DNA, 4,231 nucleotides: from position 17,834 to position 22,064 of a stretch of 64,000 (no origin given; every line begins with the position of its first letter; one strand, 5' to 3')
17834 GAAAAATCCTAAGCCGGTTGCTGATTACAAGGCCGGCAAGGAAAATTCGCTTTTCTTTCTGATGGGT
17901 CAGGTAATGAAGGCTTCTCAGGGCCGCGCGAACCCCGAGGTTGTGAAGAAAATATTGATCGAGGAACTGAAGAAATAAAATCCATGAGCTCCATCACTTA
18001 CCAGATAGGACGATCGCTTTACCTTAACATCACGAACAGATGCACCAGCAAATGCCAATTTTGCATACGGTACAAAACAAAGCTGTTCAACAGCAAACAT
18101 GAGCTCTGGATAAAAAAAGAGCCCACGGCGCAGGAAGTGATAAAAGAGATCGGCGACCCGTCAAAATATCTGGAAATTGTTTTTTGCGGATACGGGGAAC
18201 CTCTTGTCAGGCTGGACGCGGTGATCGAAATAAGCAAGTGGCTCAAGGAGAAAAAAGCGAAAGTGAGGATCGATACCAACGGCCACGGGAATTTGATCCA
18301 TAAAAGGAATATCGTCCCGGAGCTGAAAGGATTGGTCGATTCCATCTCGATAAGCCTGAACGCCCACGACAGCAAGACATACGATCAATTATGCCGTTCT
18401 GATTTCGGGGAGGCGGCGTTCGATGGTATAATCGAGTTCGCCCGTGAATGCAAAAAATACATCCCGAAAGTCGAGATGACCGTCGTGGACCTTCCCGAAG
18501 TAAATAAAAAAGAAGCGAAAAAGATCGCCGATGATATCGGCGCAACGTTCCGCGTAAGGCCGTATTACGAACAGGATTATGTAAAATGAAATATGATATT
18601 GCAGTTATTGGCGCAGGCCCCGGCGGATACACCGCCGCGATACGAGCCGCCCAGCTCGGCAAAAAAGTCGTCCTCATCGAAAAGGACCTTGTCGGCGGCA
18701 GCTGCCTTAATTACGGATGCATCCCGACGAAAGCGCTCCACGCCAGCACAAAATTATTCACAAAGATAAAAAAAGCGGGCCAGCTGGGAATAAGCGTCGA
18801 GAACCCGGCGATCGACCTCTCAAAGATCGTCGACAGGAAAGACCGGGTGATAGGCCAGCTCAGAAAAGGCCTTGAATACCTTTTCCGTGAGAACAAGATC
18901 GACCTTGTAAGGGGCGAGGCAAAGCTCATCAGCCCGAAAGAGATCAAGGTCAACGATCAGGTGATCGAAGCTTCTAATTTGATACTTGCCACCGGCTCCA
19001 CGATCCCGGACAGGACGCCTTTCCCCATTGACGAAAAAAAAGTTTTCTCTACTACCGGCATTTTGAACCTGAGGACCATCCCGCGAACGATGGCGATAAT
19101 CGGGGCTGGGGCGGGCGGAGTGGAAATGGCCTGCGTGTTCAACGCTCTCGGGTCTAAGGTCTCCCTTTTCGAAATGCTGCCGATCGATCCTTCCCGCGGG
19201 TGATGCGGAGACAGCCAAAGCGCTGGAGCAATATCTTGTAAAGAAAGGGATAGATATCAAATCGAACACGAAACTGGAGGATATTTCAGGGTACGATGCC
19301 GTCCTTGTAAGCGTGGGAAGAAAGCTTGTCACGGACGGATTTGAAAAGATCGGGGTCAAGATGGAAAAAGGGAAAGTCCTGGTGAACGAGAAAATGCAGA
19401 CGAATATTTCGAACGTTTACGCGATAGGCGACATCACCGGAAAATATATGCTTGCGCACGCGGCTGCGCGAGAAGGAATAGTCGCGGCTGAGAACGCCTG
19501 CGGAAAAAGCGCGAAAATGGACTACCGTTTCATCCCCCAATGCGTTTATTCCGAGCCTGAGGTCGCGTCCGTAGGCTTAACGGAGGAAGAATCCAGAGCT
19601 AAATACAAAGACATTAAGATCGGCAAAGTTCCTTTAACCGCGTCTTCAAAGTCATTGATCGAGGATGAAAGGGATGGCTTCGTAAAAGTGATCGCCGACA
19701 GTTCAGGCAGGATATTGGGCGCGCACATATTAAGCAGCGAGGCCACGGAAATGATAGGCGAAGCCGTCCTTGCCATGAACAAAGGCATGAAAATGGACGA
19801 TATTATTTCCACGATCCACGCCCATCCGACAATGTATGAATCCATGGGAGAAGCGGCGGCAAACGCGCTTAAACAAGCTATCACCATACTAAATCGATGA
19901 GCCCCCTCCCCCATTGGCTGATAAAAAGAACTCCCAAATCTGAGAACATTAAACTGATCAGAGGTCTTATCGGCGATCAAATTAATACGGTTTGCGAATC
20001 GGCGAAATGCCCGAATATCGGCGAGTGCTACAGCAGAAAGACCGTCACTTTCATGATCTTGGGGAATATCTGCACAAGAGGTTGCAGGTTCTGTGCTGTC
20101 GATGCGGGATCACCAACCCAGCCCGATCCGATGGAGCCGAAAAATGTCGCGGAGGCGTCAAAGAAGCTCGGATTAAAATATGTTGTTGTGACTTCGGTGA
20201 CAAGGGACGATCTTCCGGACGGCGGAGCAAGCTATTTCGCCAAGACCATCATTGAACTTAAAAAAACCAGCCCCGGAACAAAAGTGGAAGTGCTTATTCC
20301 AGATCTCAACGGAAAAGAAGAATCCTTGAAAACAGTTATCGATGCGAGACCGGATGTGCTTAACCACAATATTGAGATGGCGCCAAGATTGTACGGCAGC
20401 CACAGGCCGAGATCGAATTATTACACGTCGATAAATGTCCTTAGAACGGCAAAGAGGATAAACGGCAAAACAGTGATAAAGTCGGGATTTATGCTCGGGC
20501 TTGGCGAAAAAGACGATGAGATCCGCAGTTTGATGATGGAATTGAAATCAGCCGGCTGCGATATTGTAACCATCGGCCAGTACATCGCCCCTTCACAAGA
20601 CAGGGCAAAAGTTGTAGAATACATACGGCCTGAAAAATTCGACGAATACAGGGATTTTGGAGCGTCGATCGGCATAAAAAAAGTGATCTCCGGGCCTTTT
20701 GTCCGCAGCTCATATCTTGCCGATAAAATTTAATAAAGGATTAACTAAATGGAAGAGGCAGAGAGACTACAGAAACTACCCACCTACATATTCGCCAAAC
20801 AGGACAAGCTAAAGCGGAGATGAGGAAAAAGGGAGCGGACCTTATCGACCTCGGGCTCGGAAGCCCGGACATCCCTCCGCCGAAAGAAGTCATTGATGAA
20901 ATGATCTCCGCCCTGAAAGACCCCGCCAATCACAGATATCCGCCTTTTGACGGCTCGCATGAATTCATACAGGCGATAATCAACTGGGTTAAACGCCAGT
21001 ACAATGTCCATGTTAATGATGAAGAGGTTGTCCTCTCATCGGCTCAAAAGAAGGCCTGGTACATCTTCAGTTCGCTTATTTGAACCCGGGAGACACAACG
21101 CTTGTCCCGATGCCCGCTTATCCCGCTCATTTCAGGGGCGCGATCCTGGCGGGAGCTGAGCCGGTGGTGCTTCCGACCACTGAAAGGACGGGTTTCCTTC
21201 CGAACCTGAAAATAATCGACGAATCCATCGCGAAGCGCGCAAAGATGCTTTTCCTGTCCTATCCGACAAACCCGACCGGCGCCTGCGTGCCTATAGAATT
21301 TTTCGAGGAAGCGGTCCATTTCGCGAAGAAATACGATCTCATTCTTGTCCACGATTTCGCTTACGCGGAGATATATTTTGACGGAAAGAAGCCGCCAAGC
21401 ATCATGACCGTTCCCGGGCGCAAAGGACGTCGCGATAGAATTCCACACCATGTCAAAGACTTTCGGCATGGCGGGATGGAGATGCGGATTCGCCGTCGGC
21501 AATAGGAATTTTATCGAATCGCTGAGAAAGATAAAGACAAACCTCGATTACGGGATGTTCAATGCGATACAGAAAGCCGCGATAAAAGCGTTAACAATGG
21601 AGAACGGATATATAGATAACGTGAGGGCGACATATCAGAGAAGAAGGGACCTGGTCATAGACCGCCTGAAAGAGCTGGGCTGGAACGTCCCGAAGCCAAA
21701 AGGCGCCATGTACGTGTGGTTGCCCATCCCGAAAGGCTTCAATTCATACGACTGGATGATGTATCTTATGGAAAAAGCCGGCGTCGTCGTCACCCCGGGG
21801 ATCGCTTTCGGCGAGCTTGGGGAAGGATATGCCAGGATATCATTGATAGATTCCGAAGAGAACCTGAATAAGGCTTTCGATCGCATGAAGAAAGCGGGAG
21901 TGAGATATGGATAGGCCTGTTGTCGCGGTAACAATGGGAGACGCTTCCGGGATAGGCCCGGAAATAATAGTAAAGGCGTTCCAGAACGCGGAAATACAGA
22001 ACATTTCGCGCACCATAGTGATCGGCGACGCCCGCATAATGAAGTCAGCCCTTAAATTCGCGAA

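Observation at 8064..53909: Eight oriented copies of a bipartite motif (A-tract)GTGAAAT-N16-CGATA(T/A) precede only hypothetical genes: candidate alternative-sigma regulon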

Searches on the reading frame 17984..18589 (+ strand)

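Call 9: search_protein_families(library=pfam, proteins=[window:17984-18589:+], max_evalue=0.001)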
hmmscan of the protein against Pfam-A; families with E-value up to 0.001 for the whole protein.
window:17984-18589:+ (201 aa): 2 families
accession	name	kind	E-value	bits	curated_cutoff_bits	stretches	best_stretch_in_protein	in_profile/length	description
PF04055.27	Radical_SAM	-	1.1e-18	68.4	29.5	1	14-185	1-166/166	Radical SAM superfamily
PF13353.11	Fer4_12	-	1.6e-05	25.7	22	1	18-100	13-91/137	4Fe-4S single cluster domain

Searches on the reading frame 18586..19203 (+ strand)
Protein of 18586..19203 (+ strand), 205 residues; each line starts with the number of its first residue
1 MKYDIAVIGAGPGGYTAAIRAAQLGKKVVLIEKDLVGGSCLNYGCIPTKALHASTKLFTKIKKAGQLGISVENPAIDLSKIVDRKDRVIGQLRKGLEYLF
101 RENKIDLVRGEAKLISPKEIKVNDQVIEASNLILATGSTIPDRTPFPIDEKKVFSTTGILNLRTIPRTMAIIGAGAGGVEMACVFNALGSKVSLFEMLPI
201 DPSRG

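Call 9: search_protein_families(library=pfam, proteins=[window:18586-19203:+], max_evalue=0.001)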
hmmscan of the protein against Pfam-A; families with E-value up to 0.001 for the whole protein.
window:18586-19203:+ (205 aa): 11 families
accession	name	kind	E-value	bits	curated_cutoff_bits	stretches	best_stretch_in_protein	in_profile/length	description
PF07992.20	Pyr_redox_2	-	7.8e-36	124.4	26.1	1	3-199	1-175/291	Pyridine nucleotide-disulphide oxidoreductase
PF01134.28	GIDA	-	6.1e-14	52.3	22.1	1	4-138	1-150/391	Glucose inhibited division protein A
PF13738.12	Pyr_redox_3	-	1.4e-13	51.2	30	1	7-195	2-193/305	Pyridine nucleotide-disulphide oxidoreductase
PF12831.13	FAD_oxidored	-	8.6e-11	42.2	27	1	4-52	1-50/416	FAD dependent oxidoreductase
PF00070.33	Pyr_redox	-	9e-11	42.6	22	1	169-198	2-31/82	Pyridine nucleotide-disulphide oxidoreductase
PF13450.12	NAD_binding_8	-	1.4e-08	35.4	21.9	1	7-42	1-37/68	NAD(P)-binding Rossmann-like domain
PF03486.20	HI0933_like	-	1.4e-08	34.9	50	1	4-34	2-32/244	HI0933-like protein Rossmann domain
PF00890.30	FAD_binding_2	-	4.4e-07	29.9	20.4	1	4-38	1-35/414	FAD binding domain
PF01266.30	DAO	-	1.3e-05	25.4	27.9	1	4-38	1-37/353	FAD dependent oxidoreductase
PF01946.23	Thi4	-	6e-05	22.8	26.2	1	2-39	17-55/235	Thi4 family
PF01262.27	AlaDh_PNT_C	-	0.00024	21.1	23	0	5-35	31-61/214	Alanine dehydrogenase/PNT, C-terminal domain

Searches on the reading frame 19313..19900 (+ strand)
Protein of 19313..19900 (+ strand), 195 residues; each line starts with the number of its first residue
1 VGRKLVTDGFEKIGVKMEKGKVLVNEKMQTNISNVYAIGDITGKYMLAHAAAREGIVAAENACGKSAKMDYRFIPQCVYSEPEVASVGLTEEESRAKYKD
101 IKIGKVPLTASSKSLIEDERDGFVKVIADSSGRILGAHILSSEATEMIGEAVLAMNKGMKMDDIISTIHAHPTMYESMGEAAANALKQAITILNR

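Call 9: search_protein_families(library=pfam, proteins=[window:19313-19900:+], max_evalue=0.001)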
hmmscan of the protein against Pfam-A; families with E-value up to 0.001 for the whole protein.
window:19313-19900:+ (195 aa): 2 families
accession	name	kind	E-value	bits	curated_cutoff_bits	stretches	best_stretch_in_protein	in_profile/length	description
PF02852.28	Pyr_redox_dim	-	1.7e-36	125.2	25.3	1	74-182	1-110/110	Pyridine nucleotide-disulphide oxidoreductase, dimerisation domain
PF07992.20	Pyr_redox_2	-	3.6e-13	50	26.1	1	2-55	236-291/291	Pyridine nucleotide-disulphide oxidoreductase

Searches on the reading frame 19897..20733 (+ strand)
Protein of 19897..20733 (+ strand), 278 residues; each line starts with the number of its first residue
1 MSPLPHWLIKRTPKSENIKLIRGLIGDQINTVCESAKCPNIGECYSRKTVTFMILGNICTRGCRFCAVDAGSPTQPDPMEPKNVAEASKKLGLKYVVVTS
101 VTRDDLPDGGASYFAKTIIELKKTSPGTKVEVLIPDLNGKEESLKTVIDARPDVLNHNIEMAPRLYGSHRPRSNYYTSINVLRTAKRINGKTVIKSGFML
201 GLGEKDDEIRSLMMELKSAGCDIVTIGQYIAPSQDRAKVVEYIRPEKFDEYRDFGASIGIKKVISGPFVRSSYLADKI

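Call 9: search_protein_families(library=pfam, proteins=[window:19897-20733:+], max_evalue=0.001)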
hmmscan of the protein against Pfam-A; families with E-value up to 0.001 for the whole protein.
window:19897-20733:+ (278 aa): 1 family
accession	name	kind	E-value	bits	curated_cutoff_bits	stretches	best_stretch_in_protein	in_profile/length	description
PF04055.27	Radical_SAM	-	1.8e-19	70.9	29.5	1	53-213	1-163/166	Radical SAM superfamily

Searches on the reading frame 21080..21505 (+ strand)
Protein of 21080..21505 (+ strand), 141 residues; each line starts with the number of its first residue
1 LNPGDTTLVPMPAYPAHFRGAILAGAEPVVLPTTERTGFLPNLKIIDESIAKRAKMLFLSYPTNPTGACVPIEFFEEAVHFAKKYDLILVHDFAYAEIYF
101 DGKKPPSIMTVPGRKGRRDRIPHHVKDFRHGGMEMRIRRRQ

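Call 9: search_protein_families(library=pfam, proteins=[window:21080-21505:+], max_evalue=0.001)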
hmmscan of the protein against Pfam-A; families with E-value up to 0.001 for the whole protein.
window:21080-21505:+ (141 aa): 1 family
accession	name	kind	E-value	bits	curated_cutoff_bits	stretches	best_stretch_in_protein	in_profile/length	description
PF00155.27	Aminotran_1_2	-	2.8e-18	66.7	19.7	1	2-108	89-201/361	Aminotransferase class I and II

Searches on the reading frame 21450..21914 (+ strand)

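Call 9: search_protein_families(library=pfam, proteins=[window:21450-21914:+], max_evalue=0.001)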
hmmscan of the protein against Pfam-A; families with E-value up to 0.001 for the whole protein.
window:21450-21914:+ (154 aa): 1 family
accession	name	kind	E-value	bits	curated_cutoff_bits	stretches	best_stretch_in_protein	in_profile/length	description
PF00155.27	Aminotran_1_2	-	2e-22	80.3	19.7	1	1-144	217-359/361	Aminotransferase class I and II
